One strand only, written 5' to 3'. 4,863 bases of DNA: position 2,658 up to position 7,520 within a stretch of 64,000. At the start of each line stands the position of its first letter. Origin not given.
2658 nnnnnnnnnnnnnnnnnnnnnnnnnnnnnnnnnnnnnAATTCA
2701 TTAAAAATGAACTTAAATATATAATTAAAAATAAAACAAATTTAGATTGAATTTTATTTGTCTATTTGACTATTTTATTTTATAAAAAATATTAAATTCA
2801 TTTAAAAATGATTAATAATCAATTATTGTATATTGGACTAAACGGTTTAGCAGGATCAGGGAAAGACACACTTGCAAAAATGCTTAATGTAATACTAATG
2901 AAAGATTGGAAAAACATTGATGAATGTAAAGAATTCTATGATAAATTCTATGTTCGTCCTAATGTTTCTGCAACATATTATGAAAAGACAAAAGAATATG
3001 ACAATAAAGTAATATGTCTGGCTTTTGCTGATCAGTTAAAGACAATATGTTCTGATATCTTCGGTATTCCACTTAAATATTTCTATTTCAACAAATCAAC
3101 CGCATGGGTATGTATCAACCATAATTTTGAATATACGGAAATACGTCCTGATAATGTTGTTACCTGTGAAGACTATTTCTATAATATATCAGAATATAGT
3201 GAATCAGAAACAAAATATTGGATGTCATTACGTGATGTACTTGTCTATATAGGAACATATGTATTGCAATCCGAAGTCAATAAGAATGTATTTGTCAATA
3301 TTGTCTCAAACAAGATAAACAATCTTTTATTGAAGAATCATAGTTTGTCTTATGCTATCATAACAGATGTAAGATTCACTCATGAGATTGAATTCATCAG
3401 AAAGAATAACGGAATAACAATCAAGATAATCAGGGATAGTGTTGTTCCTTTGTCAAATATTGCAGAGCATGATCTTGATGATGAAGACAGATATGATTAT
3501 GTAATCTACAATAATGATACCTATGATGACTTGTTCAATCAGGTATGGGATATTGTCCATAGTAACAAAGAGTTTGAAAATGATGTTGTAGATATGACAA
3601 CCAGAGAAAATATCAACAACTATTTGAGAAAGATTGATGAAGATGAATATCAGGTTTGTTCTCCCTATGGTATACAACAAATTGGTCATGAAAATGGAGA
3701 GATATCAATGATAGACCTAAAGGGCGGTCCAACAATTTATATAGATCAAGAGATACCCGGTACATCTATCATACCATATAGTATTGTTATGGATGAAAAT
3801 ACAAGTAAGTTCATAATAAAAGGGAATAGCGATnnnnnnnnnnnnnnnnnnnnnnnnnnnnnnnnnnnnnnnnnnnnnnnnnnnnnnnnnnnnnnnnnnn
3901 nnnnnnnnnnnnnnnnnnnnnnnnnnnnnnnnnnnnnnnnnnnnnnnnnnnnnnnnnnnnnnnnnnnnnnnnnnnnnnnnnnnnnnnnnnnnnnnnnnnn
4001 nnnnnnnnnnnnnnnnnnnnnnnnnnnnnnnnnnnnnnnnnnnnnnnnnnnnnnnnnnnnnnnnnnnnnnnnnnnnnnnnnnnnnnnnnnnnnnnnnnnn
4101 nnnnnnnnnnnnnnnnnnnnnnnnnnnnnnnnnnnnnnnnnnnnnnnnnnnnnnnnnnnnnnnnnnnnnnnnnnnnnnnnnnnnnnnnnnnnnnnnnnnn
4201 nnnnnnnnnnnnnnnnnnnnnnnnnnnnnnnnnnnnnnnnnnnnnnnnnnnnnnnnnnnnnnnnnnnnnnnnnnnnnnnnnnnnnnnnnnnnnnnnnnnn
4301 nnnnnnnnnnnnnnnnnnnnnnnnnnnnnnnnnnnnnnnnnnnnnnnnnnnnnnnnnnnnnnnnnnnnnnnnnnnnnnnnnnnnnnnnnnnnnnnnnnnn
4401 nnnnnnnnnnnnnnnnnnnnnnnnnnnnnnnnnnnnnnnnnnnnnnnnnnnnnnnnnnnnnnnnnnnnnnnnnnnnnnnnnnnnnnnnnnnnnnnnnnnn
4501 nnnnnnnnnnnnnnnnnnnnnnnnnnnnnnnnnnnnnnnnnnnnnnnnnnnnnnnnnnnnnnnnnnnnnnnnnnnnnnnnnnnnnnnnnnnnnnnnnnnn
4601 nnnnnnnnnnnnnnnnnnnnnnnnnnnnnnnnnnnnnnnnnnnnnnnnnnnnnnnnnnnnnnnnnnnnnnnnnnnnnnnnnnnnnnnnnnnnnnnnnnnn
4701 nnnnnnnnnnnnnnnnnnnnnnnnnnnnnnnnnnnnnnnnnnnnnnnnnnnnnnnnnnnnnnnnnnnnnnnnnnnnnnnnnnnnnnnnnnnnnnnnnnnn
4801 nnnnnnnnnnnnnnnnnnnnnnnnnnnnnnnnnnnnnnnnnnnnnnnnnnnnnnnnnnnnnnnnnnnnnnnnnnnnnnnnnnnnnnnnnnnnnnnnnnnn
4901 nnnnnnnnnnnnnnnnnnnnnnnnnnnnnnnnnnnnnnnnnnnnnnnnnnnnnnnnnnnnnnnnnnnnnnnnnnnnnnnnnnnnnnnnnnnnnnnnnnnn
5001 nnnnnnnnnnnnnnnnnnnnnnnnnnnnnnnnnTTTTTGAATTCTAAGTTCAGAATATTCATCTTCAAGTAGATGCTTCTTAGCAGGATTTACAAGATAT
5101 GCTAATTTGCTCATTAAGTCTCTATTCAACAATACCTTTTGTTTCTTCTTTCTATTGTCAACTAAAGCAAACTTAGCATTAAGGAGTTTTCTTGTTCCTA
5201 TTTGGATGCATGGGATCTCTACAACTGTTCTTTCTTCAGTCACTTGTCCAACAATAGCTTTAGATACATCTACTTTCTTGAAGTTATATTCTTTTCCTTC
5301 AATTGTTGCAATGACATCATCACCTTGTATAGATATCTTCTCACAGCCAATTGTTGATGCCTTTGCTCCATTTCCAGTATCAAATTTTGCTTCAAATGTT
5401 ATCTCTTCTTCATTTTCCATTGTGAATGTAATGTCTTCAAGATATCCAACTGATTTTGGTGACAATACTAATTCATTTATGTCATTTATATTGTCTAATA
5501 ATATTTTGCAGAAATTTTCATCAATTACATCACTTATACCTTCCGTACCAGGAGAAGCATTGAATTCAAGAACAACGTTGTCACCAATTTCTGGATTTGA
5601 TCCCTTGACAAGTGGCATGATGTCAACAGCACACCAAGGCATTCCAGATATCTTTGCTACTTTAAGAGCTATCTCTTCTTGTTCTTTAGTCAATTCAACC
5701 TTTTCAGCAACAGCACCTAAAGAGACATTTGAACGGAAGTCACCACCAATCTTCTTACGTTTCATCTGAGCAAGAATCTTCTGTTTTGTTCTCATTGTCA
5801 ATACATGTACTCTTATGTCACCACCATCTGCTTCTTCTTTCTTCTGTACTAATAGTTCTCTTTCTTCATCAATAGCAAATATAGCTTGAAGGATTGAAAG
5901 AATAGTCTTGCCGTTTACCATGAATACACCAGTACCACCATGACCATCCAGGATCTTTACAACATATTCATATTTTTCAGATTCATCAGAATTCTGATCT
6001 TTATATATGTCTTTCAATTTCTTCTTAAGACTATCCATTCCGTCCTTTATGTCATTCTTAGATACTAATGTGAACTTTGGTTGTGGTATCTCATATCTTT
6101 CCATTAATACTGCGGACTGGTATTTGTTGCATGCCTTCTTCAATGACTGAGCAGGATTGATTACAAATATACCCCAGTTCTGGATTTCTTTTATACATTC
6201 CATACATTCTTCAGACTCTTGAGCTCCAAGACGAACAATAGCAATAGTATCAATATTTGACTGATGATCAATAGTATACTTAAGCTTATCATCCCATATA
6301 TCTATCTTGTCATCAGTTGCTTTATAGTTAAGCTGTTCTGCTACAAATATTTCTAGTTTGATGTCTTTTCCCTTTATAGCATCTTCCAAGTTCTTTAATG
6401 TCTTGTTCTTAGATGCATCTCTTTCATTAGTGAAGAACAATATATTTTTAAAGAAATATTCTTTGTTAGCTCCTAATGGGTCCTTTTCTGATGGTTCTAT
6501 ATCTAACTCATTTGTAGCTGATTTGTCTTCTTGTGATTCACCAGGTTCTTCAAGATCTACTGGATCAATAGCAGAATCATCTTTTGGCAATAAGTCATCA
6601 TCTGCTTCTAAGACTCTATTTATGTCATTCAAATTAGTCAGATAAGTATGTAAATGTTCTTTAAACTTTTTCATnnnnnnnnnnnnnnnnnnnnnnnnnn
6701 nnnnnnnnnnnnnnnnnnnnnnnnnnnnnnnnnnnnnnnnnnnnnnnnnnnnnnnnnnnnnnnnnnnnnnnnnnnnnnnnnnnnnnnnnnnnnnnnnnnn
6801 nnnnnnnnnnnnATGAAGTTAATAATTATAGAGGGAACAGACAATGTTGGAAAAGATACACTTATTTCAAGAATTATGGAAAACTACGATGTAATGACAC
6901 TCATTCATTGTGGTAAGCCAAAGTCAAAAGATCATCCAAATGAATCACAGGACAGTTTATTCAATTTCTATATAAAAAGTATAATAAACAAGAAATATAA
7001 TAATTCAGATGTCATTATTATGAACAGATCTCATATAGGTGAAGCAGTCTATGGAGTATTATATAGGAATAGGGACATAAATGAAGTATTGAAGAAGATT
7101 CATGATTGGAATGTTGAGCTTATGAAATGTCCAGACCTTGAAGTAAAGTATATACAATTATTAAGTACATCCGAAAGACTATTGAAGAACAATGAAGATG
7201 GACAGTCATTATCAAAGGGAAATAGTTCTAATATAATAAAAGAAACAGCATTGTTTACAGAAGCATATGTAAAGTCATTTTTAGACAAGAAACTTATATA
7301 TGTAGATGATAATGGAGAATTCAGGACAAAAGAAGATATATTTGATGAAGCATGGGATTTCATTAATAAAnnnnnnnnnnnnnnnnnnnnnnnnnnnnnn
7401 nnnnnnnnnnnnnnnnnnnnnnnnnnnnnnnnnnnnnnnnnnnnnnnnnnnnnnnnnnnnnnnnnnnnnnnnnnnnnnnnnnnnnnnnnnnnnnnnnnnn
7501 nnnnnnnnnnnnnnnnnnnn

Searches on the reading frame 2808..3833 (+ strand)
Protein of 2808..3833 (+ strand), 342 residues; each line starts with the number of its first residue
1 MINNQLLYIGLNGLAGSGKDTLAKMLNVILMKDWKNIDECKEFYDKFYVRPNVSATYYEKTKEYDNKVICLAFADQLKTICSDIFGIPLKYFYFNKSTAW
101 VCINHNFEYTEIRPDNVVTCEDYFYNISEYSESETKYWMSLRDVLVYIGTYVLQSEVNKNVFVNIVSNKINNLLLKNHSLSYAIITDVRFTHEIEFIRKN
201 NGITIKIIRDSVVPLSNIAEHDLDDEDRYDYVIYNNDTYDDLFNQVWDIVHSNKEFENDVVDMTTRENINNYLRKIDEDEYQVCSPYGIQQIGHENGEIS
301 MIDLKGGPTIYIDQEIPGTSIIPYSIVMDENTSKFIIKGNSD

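Call 11: search_protein_families(library=phrogs, proteins=[window:2808-3833:+], max_evalue=0.001)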
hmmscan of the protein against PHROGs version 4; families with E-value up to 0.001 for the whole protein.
window:2808-3833:+ (342 aa): 1 family
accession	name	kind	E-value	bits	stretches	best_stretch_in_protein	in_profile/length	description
phrog_139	-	other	1.3e-35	124.4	1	7-276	84-291/342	deoxynucleoside monophosphate kinase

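Call 78: search_protein_families(library=pfam, proteins=[window:2808-3833:+], max_evalue=0.001)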
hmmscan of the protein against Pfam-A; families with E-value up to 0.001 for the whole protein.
window:2808-3833:+ (342 aa): 1 family
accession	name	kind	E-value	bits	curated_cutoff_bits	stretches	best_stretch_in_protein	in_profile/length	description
PF21448.3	DNMK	-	4.2e-11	43.3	27.1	1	13-244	7-231/232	Deoxynucleotide monophosphate kinase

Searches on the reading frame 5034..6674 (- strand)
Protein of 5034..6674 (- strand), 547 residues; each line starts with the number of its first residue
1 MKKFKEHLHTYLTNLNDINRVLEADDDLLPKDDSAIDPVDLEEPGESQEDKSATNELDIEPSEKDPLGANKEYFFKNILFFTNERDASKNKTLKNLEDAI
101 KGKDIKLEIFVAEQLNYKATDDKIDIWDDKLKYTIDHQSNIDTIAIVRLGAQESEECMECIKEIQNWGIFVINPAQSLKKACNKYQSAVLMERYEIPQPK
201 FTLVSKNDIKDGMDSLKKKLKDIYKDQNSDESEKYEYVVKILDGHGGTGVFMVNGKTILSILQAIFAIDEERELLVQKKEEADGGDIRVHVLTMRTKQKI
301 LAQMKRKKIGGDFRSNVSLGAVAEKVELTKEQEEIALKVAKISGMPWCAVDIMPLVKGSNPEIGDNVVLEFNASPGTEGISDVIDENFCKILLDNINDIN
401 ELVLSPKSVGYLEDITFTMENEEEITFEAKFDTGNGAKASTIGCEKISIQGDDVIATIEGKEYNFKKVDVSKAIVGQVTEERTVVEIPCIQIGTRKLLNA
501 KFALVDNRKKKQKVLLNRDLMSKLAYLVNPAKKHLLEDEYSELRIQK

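Call 3: search_protein_families(library=pfam, proteins=[window:5034-6674:-], max_evalue=0.01)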
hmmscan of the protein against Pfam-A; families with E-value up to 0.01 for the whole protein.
window:5034-6674:- (547 aa): 2 families
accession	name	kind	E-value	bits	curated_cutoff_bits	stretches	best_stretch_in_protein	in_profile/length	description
PF08443.16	RimK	-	8.1e-23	81.4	21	1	183-394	3-186/188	RimK-like ATP-grasp domain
PF02955.21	GSH-S_ATP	-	1.5e-10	41.2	23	1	233-341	30-137/175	Prokaryotic glutathione synthetase, ATP-grasp domain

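Call 4: search_protein_families(library=phrogs, proteins=[window:5034-6674:-], max_evalue=0.01)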
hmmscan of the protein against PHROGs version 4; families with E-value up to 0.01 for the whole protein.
window:5034-6674:- (547 aa): 0 families

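Call 45: search_protein_families(library=ncbifam, proteins=[window:5034-6674:-], max_evalue=0.01)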
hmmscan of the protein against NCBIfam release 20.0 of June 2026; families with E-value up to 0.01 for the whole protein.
window:5034-6674:- (547 aa): 10 families
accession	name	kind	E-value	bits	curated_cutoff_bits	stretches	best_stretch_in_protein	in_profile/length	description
NF040720.1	MptN_Meth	equivalog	7.4e-34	117.1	350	1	89-396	10-290/291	tetrahydromethanopterin:alpha-L-glutamate ligase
TIGR00768.1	rimK_fam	subfamily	8.4e-34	117.2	143.4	1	80-396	4-276/276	RimK family alpha-L-glutamate ligase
NF009110.0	PRK12458.1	subfamily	2.6e-19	69.4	408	1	165-339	117-276/349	glutathione synthetase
NF007764.0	PRK10446.1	equivalog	2.1e-17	63.4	331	1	147-388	63-278/300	30S ribosomal protein S6--L-glutamate ligase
TIGR02144.1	LysX_arch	equivalog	8.4e-15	54.6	275.6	2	275-396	166-275/281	lysine biosynthesis protein LysX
NF003573.0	PRK05246.1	equivalog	1.1e-11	44.1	272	1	232-341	152-260/316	glutathione synthase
TIGR04443.1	F420_CofF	equivalog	1.4e-11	44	300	1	161-393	70-279/283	coenzyme gamma-F420-2:alpha-L-glutamate ligase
TIGR01380.1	glut_syn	equivalog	5.2e-08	32.3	299.05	1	233-340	152-258/312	glutathione synthase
TIGR02068.2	cya_phycin_syn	equivalog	0.0038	15.3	850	0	315-376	384-447/862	cyanophycin synthetase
TIGR04356.1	grasp_GAK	hypoth_equivalog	0.0039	16.3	300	0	124-385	37-272/287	GAK system ATP-grasp enzyme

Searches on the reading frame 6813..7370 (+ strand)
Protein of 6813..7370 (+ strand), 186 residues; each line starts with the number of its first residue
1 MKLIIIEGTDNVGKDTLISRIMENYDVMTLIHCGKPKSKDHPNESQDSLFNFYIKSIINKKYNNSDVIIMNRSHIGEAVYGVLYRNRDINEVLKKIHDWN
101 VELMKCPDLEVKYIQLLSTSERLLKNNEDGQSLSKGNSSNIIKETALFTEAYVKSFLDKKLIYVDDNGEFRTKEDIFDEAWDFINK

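Call 3: search_protein_families(library=pfam, proteins=[window:6813-7370:+], max_evalue=0.01)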
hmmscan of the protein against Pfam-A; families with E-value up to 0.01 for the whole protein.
window:6813-7370:+ (186 aa): 2 families
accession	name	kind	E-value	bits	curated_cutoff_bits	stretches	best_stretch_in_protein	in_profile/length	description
PF03976.20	PPK2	-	0.00031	20.8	22.3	1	3-122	33-149/229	Polyphosphate kinase 2 (PPK2)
PF02223.23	Thymidylate_kin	-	0.0037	17.4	27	0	6-29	1-24/185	Thymidylate kinase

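Call 4: search_protein_families(library=phrogs, proteins=[window:6813-7370:+], max_evalue=0.01)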
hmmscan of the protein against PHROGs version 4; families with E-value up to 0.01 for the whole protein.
window:6813-7370:+ (186 aa): 1 family
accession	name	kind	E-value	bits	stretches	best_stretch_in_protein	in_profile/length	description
phrog_761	-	other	1.3e-13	52.3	1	1-111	19-149/362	thymidylate kinase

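Call 45: search_protein_families(library=ncbifam, proteins=[window:6813-7370:+], max_evalue=0.01)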
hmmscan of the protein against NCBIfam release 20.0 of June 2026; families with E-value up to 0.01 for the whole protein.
window:6813-7370:+ (186 aa): 3 families
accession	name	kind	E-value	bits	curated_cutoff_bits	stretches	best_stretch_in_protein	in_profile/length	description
TIGR00041.1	DTMP_kinase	equivalog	0.00095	18.9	83.25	0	54-109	79-131/196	dTMP kinase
TIGR03707.1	PPK2_P_aer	equivalog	0.005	16.6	301.8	1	3-103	33-130/230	polyphosphate kinase 2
NF005923.0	PRK07933.1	equivalog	0.0063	15.9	193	0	3-26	2-25/213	dTMP kinase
